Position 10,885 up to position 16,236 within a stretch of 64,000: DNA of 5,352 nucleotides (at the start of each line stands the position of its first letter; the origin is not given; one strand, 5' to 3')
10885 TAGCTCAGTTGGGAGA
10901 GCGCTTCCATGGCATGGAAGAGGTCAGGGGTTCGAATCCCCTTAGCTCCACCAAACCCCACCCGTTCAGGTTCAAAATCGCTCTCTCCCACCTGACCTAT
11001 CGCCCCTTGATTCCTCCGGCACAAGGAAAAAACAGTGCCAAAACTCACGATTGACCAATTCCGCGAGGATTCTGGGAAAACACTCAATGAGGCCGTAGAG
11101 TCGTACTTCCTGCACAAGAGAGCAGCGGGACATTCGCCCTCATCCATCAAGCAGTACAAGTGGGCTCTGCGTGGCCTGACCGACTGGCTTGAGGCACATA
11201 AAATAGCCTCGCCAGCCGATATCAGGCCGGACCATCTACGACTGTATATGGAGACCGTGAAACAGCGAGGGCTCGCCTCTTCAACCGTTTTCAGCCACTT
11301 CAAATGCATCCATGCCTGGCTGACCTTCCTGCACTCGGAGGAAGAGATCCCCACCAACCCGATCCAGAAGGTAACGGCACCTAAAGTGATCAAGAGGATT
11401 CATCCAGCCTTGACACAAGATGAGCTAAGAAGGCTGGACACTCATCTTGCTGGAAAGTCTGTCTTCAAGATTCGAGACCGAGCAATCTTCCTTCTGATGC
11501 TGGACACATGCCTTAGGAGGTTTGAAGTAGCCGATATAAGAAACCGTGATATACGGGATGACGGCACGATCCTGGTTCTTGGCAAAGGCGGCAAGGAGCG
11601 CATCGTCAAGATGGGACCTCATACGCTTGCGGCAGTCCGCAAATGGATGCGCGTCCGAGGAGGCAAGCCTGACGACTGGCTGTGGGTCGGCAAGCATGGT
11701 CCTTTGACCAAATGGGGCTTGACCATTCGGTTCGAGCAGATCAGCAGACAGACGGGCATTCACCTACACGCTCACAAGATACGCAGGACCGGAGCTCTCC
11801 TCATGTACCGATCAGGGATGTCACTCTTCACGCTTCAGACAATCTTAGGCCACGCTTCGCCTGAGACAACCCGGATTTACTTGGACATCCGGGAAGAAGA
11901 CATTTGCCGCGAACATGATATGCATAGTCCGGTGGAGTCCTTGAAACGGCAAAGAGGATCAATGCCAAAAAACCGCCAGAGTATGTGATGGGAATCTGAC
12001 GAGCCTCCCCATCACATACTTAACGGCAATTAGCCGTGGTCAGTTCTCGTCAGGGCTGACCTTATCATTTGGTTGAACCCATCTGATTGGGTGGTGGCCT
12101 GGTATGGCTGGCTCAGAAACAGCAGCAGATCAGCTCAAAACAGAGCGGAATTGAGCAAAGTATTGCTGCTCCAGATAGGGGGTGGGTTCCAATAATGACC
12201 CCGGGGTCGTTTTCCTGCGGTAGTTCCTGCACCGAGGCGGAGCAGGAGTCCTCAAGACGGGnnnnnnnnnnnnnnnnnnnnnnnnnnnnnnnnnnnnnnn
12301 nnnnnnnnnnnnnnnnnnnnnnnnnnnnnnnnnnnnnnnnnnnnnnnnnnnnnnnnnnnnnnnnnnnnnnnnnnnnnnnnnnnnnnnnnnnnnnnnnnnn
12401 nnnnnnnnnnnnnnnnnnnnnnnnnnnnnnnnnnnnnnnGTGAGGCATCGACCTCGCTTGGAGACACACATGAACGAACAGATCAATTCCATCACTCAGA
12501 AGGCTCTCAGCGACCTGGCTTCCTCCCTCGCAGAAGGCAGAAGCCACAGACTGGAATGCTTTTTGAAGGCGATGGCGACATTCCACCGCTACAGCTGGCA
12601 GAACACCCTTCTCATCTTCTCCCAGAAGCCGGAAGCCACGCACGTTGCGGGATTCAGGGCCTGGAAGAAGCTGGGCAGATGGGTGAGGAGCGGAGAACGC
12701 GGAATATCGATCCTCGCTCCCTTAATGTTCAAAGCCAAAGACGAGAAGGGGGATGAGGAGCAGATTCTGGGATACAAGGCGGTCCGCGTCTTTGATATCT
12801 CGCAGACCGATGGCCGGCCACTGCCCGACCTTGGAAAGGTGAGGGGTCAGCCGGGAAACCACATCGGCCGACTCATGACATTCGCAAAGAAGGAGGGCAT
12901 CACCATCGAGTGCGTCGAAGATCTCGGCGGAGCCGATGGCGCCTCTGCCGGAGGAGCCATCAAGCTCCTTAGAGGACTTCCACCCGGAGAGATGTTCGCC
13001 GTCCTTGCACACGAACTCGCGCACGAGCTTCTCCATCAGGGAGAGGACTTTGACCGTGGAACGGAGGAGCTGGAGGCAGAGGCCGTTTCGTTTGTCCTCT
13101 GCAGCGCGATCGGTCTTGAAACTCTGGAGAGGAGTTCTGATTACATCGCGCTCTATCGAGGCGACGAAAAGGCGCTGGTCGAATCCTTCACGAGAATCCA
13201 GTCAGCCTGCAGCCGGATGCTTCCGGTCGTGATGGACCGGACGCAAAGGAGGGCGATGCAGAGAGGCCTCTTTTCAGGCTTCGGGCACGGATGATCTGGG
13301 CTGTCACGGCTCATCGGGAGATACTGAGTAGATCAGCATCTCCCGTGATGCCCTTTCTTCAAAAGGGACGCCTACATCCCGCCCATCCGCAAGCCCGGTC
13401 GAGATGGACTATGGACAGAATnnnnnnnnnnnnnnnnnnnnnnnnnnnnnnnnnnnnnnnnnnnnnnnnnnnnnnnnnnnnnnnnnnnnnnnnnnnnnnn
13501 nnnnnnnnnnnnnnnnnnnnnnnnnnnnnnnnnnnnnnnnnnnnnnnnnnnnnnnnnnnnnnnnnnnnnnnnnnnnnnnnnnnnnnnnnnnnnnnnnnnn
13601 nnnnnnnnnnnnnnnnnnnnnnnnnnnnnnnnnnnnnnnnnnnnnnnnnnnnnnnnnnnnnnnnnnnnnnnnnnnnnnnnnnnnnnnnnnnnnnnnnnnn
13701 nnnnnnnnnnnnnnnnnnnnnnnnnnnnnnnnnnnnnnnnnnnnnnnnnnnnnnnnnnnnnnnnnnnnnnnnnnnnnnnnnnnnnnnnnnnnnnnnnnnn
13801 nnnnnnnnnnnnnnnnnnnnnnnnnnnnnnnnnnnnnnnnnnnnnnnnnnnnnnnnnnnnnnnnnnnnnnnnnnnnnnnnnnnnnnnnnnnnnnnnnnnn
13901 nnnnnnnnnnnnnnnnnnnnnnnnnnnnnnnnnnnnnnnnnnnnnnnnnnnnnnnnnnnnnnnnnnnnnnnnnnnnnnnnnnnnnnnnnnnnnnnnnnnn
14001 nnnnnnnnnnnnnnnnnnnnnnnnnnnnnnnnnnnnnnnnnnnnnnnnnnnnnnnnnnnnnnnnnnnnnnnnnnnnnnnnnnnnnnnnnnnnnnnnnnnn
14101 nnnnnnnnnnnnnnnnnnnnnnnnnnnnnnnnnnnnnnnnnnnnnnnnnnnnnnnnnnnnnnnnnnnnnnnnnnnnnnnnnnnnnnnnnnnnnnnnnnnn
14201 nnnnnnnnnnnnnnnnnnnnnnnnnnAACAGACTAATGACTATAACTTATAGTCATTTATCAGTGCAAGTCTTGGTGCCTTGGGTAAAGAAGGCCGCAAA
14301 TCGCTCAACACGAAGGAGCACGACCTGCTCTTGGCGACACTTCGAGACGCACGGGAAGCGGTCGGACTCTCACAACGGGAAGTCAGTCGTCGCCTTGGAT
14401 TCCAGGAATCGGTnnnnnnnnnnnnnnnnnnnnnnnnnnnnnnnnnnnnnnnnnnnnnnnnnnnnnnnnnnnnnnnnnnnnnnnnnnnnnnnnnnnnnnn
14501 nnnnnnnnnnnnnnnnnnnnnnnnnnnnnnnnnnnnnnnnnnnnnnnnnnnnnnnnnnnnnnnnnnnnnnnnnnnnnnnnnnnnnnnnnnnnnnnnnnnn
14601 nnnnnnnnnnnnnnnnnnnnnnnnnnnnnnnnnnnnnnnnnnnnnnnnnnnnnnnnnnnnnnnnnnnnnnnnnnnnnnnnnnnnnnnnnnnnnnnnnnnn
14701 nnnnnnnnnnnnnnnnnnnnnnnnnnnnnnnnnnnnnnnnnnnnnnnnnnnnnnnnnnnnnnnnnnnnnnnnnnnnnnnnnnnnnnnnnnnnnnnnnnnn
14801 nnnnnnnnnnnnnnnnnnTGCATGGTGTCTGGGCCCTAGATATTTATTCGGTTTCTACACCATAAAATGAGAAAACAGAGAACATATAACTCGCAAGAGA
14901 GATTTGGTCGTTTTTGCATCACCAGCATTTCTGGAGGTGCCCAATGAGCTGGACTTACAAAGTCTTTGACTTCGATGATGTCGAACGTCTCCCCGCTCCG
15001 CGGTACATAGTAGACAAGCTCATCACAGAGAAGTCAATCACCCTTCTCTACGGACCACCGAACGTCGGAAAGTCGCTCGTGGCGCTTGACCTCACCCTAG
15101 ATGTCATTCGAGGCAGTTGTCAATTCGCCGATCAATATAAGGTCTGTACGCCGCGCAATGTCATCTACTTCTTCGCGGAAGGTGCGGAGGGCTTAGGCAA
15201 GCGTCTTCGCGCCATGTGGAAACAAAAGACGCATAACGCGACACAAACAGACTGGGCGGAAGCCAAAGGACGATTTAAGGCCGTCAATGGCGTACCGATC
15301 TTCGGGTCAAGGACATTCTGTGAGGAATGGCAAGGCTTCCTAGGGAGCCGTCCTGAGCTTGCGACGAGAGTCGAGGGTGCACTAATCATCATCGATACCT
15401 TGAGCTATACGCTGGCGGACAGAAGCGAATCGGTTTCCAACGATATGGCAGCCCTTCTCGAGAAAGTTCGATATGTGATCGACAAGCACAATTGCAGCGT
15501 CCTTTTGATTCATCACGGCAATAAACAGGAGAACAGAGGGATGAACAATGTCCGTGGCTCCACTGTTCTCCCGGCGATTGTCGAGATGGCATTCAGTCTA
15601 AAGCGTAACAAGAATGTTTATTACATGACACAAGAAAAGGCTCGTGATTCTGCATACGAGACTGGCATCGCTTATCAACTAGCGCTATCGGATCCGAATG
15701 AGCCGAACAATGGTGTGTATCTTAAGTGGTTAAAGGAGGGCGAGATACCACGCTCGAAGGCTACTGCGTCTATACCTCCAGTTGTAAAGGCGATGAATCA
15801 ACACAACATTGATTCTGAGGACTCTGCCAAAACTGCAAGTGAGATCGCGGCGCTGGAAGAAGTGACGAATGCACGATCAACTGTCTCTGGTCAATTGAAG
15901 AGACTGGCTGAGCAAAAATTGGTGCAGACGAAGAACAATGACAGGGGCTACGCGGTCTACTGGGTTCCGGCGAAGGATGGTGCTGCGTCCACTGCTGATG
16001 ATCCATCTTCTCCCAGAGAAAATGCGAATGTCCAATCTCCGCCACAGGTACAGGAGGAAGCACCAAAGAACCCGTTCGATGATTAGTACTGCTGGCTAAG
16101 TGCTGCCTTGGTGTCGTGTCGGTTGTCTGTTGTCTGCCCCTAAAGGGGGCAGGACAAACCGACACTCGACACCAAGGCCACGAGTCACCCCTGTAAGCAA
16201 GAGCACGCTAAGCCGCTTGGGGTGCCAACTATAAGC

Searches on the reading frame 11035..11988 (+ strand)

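Call 93: search_protein_families(library=pfam, proteins=[window:11035-11988:+], max_evalue=0.0001)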
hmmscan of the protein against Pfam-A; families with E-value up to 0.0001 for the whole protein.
window:11035-11988:+ (317 aa): 2 families
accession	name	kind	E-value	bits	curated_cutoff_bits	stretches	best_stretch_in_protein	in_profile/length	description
PF00589.27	Phage_integrase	-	6.3e-29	101.4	27.1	1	126-287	3-170/172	Phage integrase family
PF02899.23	Phage_int_SAM_1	-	2.3e-05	25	22.3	1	30-101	11-81/83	Phage integrase, N-terminal SAM-like domain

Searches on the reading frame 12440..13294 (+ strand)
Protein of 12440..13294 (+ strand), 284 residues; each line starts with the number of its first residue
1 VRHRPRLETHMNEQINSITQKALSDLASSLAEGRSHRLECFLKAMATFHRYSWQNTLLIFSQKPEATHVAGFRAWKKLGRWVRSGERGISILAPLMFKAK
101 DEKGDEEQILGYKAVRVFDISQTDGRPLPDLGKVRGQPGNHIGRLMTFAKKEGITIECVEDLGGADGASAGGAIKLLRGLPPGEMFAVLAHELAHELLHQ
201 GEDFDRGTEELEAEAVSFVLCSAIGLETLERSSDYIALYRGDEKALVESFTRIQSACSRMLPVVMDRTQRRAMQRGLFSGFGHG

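Call 93: search_protein_families(library=pfam, proteins=[window:12440-13294:+], max_evalue=0.0001)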
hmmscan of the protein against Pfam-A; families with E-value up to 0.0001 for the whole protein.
window:12440-13294:+ (284 aa): 1 family
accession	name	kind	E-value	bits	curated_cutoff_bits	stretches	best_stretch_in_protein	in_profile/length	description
PF08401.16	ArdcN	-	3.3e-12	47.1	22.6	1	37-118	33-123/123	N-terminal domain of anti-restriction factor ArdC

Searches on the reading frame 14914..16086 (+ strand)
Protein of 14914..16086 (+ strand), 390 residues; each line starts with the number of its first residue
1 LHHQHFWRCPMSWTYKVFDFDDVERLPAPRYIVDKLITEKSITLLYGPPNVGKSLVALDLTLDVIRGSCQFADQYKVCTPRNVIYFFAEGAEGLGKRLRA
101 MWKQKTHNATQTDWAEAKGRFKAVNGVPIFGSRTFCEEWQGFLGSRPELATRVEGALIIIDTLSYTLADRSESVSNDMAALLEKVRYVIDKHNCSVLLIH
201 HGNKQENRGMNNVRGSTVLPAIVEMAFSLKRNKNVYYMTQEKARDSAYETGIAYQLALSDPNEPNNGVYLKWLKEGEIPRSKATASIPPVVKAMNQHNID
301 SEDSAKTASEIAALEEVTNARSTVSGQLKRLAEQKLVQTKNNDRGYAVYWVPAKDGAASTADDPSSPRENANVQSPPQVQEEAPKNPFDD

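Call 93: search_protein_families(library=pfam, proteins=[window:14914-16086:+], max_evalue=0.0001)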
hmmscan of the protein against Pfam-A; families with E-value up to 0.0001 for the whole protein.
window:14914-16086:+ (390 aa): 1 family
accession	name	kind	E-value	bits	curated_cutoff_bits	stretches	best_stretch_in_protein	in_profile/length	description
PF13481.12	AAA_25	-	6.6e-26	91.6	27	1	18-206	12-194/195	AAA domain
